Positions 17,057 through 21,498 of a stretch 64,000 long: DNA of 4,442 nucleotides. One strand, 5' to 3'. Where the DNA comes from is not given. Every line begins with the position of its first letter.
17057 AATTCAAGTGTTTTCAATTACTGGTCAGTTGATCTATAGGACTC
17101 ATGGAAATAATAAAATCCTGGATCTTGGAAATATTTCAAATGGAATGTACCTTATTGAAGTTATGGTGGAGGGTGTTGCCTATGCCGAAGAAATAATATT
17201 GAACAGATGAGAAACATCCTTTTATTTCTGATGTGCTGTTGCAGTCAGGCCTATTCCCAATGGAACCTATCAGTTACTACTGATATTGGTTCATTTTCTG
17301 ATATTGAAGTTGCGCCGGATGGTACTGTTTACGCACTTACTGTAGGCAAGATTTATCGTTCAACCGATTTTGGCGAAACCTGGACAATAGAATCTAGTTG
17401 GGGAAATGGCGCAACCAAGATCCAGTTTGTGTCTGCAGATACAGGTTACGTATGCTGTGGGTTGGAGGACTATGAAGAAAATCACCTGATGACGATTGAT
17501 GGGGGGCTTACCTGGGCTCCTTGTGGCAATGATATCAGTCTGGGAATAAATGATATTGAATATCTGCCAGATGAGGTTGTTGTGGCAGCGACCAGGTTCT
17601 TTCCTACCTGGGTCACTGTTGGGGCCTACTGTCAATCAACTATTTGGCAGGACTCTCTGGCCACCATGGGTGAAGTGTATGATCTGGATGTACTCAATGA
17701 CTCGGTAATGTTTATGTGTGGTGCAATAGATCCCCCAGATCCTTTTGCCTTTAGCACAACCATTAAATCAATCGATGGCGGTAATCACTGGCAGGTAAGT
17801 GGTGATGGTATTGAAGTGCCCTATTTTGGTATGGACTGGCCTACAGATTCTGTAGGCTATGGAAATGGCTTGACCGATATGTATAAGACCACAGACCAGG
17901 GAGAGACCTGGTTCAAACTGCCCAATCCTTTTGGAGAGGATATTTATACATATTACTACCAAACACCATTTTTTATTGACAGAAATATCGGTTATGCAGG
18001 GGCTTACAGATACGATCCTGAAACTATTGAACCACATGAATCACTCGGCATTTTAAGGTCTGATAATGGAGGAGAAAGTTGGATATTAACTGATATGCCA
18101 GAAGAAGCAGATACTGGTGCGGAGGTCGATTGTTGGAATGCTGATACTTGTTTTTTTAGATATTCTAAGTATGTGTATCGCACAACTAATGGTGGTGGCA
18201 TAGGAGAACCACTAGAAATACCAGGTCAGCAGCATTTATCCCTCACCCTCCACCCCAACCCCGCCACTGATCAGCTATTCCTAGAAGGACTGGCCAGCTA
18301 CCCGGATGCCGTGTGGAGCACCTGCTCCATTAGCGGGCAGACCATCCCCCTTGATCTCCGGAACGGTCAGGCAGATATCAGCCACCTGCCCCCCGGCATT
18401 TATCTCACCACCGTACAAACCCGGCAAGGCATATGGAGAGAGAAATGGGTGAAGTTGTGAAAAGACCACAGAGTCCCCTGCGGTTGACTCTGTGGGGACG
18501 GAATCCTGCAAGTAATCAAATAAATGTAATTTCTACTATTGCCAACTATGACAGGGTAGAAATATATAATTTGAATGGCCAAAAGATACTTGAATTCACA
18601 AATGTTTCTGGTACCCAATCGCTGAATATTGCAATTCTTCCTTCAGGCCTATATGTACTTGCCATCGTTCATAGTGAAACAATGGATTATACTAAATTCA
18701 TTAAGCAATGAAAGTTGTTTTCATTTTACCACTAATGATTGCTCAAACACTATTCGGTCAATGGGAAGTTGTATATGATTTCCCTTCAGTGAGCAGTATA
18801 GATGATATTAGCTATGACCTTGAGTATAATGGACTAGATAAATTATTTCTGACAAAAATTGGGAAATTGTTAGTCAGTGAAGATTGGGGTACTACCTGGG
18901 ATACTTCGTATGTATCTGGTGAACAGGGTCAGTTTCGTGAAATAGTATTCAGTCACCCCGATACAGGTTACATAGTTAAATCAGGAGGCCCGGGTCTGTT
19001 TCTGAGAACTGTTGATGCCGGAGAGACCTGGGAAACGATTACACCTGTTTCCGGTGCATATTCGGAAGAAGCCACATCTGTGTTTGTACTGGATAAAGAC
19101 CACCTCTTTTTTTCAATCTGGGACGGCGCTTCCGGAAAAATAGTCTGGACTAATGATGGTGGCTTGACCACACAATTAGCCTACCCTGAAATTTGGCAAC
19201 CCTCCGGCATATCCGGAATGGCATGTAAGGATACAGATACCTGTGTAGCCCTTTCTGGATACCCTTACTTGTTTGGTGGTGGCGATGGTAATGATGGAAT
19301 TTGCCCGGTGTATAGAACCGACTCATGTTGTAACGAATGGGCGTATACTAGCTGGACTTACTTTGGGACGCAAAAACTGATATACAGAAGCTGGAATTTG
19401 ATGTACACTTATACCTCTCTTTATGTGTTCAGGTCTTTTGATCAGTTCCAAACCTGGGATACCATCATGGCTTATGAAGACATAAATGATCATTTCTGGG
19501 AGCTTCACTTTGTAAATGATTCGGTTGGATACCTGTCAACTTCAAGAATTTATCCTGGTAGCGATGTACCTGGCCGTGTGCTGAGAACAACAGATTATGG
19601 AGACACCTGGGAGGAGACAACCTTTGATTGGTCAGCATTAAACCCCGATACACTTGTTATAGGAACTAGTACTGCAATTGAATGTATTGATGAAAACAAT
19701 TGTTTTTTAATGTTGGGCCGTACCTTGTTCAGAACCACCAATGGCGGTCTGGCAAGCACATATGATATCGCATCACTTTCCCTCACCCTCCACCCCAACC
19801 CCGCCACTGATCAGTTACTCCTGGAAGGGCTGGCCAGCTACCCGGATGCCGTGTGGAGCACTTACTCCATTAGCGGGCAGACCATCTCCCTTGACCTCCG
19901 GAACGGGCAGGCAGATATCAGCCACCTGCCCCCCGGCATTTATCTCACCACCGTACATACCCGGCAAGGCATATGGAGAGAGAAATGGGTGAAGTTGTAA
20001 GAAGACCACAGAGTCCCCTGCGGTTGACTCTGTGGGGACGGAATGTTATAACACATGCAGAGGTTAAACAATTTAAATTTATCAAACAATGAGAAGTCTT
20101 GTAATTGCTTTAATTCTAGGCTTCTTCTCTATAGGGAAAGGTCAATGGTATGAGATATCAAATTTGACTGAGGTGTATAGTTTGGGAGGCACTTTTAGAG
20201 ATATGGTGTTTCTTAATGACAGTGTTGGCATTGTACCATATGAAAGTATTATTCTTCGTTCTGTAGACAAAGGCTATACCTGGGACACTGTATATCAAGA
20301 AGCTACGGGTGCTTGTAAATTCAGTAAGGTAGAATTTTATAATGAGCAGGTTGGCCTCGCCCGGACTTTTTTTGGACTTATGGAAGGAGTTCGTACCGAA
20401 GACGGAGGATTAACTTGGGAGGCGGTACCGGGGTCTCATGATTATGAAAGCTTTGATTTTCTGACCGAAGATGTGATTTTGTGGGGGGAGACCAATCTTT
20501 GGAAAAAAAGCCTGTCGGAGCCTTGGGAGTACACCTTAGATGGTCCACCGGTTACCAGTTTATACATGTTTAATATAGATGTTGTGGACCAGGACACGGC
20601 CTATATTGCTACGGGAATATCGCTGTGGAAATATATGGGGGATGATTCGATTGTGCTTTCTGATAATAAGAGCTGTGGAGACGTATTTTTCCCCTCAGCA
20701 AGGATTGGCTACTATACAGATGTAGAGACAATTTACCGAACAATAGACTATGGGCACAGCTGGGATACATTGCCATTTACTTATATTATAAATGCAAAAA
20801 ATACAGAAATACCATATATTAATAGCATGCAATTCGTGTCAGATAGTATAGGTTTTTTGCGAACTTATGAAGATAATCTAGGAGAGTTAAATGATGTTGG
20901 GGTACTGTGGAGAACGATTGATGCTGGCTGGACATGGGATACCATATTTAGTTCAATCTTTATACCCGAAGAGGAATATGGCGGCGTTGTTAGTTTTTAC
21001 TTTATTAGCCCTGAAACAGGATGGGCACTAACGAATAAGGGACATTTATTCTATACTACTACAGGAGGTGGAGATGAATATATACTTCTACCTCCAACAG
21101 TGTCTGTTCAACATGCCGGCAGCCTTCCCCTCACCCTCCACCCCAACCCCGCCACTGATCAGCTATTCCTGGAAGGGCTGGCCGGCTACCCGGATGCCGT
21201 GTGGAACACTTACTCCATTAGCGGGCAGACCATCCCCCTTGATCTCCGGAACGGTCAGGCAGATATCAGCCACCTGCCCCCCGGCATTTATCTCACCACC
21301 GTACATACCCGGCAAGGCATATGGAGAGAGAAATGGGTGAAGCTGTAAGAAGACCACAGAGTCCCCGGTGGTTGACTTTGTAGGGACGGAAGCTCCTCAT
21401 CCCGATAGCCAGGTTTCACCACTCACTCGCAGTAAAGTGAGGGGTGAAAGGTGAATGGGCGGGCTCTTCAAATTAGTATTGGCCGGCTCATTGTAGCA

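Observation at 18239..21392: One 266-bp GC-rich block (T9SS sorting domain + stop + hairpin) caps three otherwise diverged AT-rich propeller genes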

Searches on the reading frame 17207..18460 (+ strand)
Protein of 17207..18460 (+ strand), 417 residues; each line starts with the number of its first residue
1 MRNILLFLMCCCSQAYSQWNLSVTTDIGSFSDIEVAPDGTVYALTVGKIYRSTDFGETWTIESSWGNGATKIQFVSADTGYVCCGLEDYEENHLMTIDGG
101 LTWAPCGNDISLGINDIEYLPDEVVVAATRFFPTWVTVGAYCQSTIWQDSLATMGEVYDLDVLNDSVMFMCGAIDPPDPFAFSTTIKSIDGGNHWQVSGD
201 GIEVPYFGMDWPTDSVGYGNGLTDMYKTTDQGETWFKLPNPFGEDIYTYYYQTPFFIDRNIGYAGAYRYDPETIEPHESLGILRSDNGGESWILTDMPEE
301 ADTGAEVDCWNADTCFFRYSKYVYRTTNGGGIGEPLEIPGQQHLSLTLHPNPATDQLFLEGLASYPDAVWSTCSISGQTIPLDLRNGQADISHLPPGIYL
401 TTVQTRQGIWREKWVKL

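Call 8: search_protein_families(library=pfam, proteins=[window:17207-18460:+], max_evalue=0.01)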
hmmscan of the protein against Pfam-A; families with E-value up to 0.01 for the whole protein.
window:17207-18460:+ (417 aa): 3 families
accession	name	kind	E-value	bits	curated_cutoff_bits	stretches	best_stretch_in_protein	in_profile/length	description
PF02012.26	BNR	-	5.1e-07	29.2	27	0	50-60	1-11/12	BNR/Asp-box repeat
PF15902.12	Sortilin-Vps10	-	6.4e-06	25.6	33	0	48-105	2-59/446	Sortilin, neurotensin receptor 3,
PF18962.6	Por_Secre_tail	-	0.00014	22.5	27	1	349-408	2-67/75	Secretion system C-terminal sorting domain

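Call 9: search_protein_families(library=ncbifam, proteins=[window:17207-18460:+], max_evalue=0.01)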
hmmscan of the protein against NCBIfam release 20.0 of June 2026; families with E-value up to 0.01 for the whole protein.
window:17207-18460:+ (417 aa): 2 families
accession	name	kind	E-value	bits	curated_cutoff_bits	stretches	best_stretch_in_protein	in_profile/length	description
NF045728.1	glycosyl_F510_1955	equivalog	6.7e-11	41.9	175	0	19-105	127-212/246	F510_1955 family glycosylhydrolase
TIGR04183.1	Por_Secre_tail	domain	3.5e-05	23.7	23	1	349-416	2-71/72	T9SS type A sorting domain-containing protein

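Call 31: find_encoding_contigs(protein=window:17207-18460:+, flank=6000, max_places=10)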
Protein window:17207-18460:+ (417 aa): no gene with exactly this product is on record in the collection.

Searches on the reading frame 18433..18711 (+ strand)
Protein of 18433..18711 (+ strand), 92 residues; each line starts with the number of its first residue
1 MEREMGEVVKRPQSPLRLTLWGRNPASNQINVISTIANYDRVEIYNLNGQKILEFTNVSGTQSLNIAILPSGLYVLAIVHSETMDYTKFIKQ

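Call 8: search_protein_families(library=pfam, proteins=[window:18433-18711:+], max_evalue=0.01)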
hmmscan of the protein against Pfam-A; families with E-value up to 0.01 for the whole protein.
window:18433-18711:+ (92 aa): 1 family
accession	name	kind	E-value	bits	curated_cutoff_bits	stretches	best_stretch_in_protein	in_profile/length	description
PF18962.6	Por_Secre_tail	-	2e-10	41.3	27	1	24-90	4-74/75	Secretion system C-terminal sorting domain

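Call 9: search_protein_families(library=ncbifam, proteins=[window:18433-18711:+], max_evalue=0.01)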
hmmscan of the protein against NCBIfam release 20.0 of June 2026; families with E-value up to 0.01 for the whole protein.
window:18433-18711:+ (92 aa): 5 families
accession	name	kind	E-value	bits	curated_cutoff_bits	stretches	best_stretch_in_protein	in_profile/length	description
TIGR04183.1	Por_Secre_tail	domain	1.7e-11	43.9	23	1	24-92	4-72/72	T9SS type A sorting domain-containing protein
NF038113.1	T9SSA_dep_M36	equivalog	3.9e-06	25.3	885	1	24-90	798-867/869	T9SS-dependent M36 family metallopeptidase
NF052644.1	T9SS_DNase_Rie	equivalog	2.2e-05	23.9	260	1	38-91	198-250/251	T9SS-dependent surface endonuclease, AS87_RS02955 family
NF033708.1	T9SS_Cterm_ChiA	domain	0.00041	20.2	40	1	40-72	2-35/55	T9SS sorting signal type C domain-containing protein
NF050177.1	TapA_OM_Porphy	equivalog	0.0067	15.2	500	1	23-87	475-538/544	TapA/TapC family T9SS-dependent outer membrane protein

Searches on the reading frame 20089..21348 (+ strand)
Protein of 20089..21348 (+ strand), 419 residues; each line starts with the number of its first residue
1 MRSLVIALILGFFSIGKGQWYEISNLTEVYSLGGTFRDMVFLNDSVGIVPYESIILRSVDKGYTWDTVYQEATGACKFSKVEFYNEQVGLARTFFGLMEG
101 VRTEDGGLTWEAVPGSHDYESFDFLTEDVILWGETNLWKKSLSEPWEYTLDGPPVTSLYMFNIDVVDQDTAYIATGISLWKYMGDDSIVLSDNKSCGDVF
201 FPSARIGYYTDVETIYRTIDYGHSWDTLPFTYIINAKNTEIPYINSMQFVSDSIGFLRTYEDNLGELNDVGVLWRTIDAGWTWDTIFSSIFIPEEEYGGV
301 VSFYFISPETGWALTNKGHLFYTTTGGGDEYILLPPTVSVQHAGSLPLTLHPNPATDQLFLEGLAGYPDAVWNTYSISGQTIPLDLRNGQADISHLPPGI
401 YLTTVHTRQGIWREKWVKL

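Call 8: search_protein_families(library=pfam, proteins=[window:20089-21348:+], max_evalue=0.01)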
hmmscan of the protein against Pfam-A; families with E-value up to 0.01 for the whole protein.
window:20089-21348:+ (419 aa): 4 families
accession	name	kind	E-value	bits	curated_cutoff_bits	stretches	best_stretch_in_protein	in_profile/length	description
PF18962.6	Por_Secre_tail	-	0.00011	22.8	27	1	351-410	2-67/75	Secretion system C-terminal sorting domain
PF15902.12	Sortilin-Vps10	-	0.00017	20.9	33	0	55-151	3-104/446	Sortilin, neurotensin receptor 3,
PF14870.12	PSII_BNR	-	0.00053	19.8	27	0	35-114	19-98/303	Photosynthesis system II assembly factor YCF48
PF17138.9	DUF5111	-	0.00094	19.4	31.9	0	370-418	66-115/122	Domain of unknown function (DUF5111)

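Call 9: search_protein_families(library=ncbifam, proteins=[window:20089-21348:+], max_evalue=0.01)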
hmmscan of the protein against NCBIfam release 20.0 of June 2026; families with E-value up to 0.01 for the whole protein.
window:20089-21348:+ (419 aa): 3 families
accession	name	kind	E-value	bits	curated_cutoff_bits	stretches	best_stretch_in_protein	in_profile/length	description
TIGR04183.1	Por_Secre_tail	domain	1.1e-05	25.3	23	1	351-418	2-71/72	T9SS type A sorting domain-containing protein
NF010237.0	PRK13684.1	equivalog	0.0023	17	326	0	36-89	262-316/334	photosynthesis system II assembly factor Ycf48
NF045728.1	glycosyl_F510_1955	equivalog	0.003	16.9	175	0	47-133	109-193/246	F510_1955 family glycosylhydrolase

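Call 30: find_encoding_contigs(protein=window:20089-21348:+, flank=6000, max_places=10)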
Protein window:20089-21348:+ (419 aa): no gene with exactly this product is on record in the collection.
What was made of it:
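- The window's exact gene-1 and gene-3 proteins are not on record elsewhere (calls 30, 31).
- Tried and rejected: Exact look-ups of the window's gene-1 and gene-3 products: nothing on record (calls 30, 31).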
